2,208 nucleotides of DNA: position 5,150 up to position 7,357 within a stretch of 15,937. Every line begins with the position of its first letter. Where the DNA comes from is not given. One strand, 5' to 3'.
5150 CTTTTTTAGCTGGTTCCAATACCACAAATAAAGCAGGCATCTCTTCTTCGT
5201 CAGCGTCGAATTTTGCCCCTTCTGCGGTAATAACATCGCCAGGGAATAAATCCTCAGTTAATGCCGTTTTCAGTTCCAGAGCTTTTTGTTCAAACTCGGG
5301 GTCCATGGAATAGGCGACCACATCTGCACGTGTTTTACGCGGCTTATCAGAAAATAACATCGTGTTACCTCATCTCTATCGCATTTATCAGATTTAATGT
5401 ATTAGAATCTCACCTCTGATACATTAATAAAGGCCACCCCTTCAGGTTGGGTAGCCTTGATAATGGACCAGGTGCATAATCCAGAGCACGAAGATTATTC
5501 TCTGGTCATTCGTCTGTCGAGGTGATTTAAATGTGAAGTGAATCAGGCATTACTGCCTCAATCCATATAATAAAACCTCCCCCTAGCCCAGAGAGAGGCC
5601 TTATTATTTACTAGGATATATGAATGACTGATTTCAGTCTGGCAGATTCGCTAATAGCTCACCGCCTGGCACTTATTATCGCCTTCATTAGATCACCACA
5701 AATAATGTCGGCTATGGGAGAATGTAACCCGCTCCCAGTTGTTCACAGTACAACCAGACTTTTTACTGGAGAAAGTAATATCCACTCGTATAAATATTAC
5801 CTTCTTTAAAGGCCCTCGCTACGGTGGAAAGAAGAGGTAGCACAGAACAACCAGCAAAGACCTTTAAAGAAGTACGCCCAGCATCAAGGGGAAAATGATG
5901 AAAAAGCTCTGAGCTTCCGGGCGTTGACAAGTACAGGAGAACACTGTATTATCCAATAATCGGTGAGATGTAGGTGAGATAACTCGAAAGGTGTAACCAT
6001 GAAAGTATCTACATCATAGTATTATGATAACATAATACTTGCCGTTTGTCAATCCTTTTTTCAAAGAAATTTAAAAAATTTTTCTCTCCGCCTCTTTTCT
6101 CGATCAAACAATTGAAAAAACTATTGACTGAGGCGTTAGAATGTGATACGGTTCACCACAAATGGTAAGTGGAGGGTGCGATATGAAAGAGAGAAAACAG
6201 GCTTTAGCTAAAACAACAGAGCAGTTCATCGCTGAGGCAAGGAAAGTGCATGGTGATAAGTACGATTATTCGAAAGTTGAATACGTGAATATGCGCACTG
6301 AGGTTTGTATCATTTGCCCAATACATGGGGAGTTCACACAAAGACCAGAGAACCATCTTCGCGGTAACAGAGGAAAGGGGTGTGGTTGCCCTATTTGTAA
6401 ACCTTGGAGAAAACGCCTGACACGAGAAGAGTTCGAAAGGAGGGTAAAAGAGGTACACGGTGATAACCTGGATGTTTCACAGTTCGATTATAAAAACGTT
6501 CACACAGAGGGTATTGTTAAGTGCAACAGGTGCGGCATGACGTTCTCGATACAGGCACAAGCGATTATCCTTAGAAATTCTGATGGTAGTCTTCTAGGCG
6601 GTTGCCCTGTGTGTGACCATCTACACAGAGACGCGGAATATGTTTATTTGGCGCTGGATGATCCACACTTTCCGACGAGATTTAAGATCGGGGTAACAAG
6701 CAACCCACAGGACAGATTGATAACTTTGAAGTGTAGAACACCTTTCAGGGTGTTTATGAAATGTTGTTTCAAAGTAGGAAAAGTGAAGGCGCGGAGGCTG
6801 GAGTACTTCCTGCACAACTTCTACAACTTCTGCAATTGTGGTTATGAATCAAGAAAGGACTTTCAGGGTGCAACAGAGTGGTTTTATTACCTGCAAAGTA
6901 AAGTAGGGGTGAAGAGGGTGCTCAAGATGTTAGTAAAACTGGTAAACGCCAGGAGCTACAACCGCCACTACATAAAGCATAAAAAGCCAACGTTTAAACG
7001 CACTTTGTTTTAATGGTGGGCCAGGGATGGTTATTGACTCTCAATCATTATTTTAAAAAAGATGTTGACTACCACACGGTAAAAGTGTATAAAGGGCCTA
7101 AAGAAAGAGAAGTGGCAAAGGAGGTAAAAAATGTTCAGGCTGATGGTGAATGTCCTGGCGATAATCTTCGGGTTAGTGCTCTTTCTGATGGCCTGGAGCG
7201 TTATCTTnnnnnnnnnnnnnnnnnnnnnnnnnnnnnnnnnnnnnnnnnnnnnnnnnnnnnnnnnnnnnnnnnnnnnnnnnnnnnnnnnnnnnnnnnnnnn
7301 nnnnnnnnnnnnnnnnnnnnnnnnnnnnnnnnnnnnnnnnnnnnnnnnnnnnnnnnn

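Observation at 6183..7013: Free-standing homing-endonuclease-like gene (tandem Zn-ribbon repeats plus T5orf172/GIY-YIG-like domain) at the head of the early region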

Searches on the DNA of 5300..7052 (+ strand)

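Call 74: search_dna_similar(query=window:6130-7052:+, collection=phages, mode=distant, max_rows=15, max_evalue=0.001)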
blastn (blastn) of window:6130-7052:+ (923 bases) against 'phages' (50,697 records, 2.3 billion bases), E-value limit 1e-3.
Records with a match: 18; places in all: 18; records where one place covers at least 80% of the query: 0.
Best place of each record, by identity: 80-90% 3; 60-80% 15.
By first word of the organism name: Salmonella 11; Escherichia 5; Klebsiella 2.
By host as written in the record: Salmonella enterica subsp. enterica serovar Typhi 3; Salmonella enterica subsp. enterica serovar Typhi T42 DEF 472 2; Salmonella enterica subsp. enterica serovar Typhimurium ST19 2; Klebsiella pneumoniae 2; Salmonella enterica subsp. enterica serovar Typhi strain BRD948 2; Escherichia sp. 2; Salmonella enterica serovar Typhi Vi 1; Salmonella enterica 1; and 3 more.
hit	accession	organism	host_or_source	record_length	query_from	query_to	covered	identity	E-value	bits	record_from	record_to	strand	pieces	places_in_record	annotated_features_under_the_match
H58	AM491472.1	Salmonella phage Vi II-E1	Salmonella enterica serovar Typhi Vi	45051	81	206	14%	73.8%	4e-12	80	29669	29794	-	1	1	conserved hypothetical phage protein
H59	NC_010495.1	Salmonella phage Vi II-E1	Salmonella enterica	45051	81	206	14%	73.8%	4e-12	80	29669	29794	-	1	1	homing endonuclease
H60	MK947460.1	Salmonella phage vB_SenS_SB28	Salmonella enterica subsp. enterica ...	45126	81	206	14%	73.0%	5e-11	75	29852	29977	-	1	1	hypothetical protein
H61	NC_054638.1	Salmonella phage vB_SenS_SB28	Salmonella enterica subsp. enterica ...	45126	81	206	14%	73.0%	5e-11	75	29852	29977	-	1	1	homing endonuclease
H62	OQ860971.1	Salmonella phage ST46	Salmonella enterica subsp. enterica ...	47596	81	206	14%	73.0%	5e-11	75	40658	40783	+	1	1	hypothetical protein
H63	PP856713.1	Salmonella phage vB_STmST19_KE08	Salmonella enterica subsp. enterica ...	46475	81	206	14%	73.0%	5e-11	75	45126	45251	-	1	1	homing endonuclease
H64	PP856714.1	Salmonella phage vB_STmST19_KE12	Salmonella enterica subsp. enterica ...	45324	81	206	14%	73.0%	5e-11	75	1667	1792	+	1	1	homing endonuclease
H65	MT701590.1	Klebsiella phage Miami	Klebsiella pneumoniae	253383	115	226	12%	72.2%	1e-6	61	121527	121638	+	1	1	hypothetical protein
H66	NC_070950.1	Klebsiella phage Miami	Klebsiella pneumoniae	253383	115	226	12%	72.2%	1e-6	61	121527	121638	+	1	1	hypothetical protein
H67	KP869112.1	Escherichia coli O157 typing phage 14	Escherichia coli O157:H7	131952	126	217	10%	77.2%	6e-10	73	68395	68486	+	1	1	hypothetical protein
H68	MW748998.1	Escherichia phage vB_EcoM_SophiaRose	Escherichia coli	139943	126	217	10%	76.1%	7e-9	68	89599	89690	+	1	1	putative GIY-YIG nuclease family protein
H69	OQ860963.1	Salmonella phage ST65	Salmonella enterica subsp. enterica ...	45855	81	161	9%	79.0%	2e-9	71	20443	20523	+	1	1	hypothetical protein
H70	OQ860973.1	Salmonella phage ST44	Salmonella enterica subsp. enterica ...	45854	81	161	9%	79.0%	2e-9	71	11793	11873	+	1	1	hypothetical protein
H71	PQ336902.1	Salmonella phage CHRF_10023.1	Salmonella enterica subsp. enterica ...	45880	81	161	9%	79.0%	2e-9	71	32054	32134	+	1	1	homing endonuclease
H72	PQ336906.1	Salmonella phage CHRF_10034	Salmonella enterica subsp. enterica ...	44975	81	161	9%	79.0%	2e-9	71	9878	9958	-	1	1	homing endonuclease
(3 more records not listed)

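Call 91: search_rna_families(source=window, start=5300, end=6200, threshold=evalue, max_evalue=1)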
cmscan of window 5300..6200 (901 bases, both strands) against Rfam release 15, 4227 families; matches with E-value up to 1: 3.
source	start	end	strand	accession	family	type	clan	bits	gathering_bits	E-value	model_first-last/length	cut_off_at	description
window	5800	5872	-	RF04252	mir-8186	Gene; miRNA;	-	25.9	80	0.0035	1-61/61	no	mir-8186 microRNA precursor family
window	5801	5873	+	RF04252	mir-8186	Gene; miRNA;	-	21.9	80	0.053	1-61/61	no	mir-8186 microRNA precursor family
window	5460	5517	-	RF04292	mir-379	Gene; miRNA;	CL00149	19.3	56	0.26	1-64/64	no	mir-379 microRNA precursor family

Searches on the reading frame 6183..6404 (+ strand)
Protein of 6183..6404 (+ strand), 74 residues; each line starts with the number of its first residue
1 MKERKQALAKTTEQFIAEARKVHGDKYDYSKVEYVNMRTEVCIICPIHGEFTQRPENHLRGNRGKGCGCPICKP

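Call 87: search_protein_families(library=pfam, proteins=[window:6183-6404:+], max_evalue=10)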
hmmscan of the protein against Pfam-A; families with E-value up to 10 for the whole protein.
window:6183-6404:+ (74 aa): 1 family
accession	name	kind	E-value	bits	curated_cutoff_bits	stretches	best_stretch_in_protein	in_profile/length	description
PF05265.19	DUF723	-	0.22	11.9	20.9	1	29-72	19-59/60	Protein of unknown function (DUF723)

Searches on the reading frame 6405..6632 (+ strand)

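Call 87: search_protein_families(library=pfam, proteins=[window:6405-6632:+], max_evalue=10)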
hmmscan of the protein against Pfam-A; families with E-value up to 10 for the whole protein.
window:6405-6632:+ (76 aa): 15 families
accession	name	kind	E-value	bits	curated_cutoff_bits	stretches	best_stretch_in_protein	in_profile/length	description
PF05207.18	Zn_ribbon_CSL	-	0.011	15.9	29.2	1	21-70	2-46/55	CSL zinc finger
PF01155.25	HypA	-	0.015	15.8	28.9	1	30-72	63-94/112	Hydrogenase/urease nickel incorporation, metallochaperone, hypA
PF13878.12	zf-C2H2_3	-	0.017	15.4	27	1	34-49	15-25/40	zinc-finger of acetyl-transferase ESCO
PF12174.13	RST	-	0.028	14.8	22.7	1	2-22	37-57/67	RCD1-SRO-TAF4 (RST) plant domain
PF19148.5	DUF5830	-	0.028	14.8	26.8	1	7-48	46-87/114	Family of unknown function (DUF5830)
PF20120.5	DUF6510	-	0.037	14.4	26.4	1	34-73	23-60/86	Family of unknown function (DUF6510)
PF09723.15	Zn_ribbon_8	-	0.07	13.6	34.4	1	39-72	7-34/41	Zinc ribbon domain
PF06827.20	zf-FPG_IleRS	-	0.12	12.7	21.3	1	39-47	3-11/30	Zinc finger found in FPG and IleRS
PF19769.4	CPxCG_zf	-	0.14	12.3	27.2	1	31-51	17-37/183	CPxCG-related zinc finger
PF12566.14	DUF3748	-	0.17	12.3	27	1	12-69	13-71/123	Protein of unknown function (DUF3748)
PF13465.12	zf-H2C2_2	-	0.18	12.7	40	1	30-48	7-25/26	Zinc-finger double domain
PF13717.11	Zn_ribbon_4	-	0.21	12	30.3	1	37-54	2-19/36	zinc-ribbon domain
PF05129.18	Zn_ribbon_Elf1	-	0.22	12.1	29.8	1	28-53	37-62/79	Transcription elongation factor Elf1 like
PF21349.2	RUBY_RBDX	-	0.27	11.2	26.5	1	67-74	3-10/30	Rubrerythrin, rubredoxin-like domain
PF19335.5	HMBD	-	0.47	10.9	23.6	1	36-46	14-24/28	Heavy metal binding domain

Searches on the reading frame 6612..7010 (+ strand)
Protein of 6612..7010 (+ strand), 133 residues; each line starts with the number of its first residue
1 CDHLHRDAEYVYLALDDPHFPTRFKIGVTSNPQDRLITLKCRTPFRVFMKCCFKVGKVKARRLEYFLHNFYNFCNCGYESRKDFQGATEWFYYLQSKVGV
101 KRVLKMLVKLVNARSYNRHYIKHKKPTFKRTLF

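Call 50: find_homologous_proteins(query=window:6612-7010:+)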
Query window:6612-7010:+: no candidate shares three 5-residue words with the query. No homologue found.

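Call 58: search_protein_representatives(protein=window:6612-7010:+)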
Query: 133 residues. Proteins with E-value up to 0.001 (for the whole library): 33; up to 1e-10: 8; up to 1e-30: 1. The best 33 are listed.
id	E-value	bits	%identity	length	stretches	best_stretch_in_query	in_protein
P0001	1.4e-87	307.1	100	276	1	1-133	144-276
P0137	1.7e-23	99.5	46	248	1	8-120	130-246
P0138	4.0e-21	91.8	45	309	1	10-120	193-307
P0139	1.8e-18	83.2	40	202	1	8-118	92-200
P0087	4.7e-14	68.9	40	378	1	5-120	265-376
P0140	1.4e-12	64.1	46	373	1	7-94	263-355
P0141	2.2e-11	60.3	46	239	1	10-95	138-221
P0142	2.8e-11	59.9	41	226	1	9-95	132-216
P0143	1.1e-10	58.0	45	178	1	7-94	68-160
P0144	3.0e-08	50.1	33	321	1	11-93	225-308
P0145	7.1e-08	48.9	40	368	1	9-93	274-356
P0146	1.1e-07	48.3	36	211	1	3-105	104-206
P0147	7.6e-07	45.6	36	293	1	9-94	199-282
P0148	1.2e-06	44.9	40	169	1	10-94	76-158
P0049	1.3e-06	44.8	34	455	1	6-117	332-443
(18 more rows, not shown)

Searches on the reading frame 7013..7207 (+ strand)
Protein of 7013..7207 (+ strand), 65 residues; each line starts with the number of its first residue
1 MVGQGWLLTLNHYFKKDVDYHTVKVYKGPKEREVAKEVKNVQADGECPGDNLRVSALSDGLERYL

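Call 8: search_protein_families(library=phrogs, proteins=[window:7013-7207:+], max_evalue=0.001)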
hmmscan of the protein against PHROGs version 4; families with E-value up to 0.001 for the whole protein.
window:7013-7207:+ (65 aa): 0 families
